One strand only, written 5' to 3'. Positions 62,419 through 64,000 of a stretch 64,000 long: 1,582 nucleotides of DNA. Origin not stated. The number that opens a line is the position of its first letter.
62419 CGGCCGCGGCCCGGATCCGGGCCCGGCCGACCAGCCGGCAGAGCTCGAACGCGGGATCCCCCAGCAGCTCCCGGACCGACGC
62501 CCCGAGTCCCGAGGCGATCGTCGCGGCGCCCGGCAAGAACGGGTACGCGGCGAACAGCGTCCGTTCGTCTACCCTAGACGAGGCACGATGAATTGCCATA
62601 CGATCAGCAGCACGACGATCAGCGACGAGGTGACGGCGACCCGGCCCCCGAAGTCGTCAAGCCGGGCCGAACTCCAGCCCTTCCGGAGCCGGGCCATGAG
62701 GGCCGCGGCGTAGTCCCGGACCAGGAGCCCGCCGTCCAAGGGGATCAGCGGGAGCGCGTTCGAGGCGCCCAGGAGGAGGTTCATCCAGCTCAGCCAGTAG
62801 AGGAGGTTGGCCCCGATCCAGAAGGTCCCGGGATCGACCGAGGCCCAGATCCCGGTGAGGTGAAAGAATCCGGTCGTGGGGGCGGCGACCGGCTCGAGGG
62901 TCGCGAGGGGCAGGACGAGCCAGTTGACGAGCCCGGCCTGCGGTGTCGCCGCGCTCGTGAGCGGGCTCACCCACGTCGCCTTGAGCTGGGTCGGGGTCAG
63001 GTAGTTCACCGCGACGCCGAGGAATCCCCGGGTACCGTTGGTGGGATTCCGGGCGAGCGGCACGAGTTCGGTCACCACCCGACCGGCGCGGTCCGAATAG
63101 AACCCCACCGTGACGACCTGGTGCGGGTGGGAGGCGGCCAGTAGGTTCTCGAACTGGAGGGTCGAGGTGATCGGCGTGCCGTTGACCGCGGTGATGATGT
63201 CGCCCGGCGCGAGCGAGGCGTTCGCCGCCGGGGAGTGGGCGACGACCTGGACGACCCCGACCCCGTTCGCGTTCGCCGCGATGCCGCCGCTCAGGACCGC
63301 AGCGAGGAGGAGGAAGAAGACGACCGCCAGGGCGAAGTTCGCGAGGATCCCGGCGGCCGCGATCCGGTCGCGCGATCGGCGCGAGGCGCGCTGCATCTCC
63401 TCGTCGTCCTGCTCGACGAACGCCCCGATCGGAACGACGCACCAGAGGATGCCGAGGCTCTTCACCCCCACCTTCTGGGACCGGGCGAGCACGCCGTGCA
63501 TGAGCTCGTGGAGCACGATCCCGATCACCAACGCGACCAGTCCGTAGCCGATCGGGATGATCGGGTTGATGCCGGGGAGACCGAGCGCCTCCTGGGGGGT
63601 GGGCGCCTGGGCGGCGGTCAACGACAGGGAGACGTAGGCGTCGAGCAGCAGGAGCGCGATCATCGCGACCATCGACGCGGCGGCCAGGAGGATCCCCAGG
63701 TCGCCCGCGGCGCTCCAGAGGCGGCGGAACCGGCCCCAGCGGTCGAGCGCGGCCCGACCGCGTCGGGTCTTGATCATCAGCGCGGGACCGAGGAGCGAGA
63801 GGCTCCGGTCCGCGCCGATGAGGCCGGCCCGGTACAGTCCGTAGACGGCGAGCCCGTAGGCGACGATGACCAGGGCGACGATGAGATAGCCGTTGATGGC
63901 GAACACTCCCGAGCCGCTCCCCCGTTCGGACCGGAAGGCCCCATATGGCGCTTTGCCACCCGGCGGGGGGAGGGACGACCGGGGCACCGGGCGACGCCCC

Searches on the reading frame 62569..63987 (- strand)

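Call 76: search_protein_families(library=pfam, proteins=[window:62569-63987:-], max_evalue=0.0001)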
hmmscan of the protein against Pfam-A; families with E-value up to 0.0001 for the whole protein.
window:62569-63987:- (472 aa): 4 families
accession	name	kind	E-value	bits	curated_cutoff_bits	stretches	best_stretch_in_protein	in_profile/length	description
PF02163.28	Peptidase_M50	-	1.9e-28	99.8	27.2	1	149-433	2-200/221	Peptidase family M50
PF17820.7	PDZ_6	-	3.5e-12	46.3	27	1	245-292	2-49/54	PDZ domain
PF13180.12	PDZ_2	-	2.5e-10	41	27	1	239-299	10-70/80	PDZ domain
PF00595.29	PDZ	-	1.4e-06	29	23.2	1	234-294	18-78/81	PDZ domain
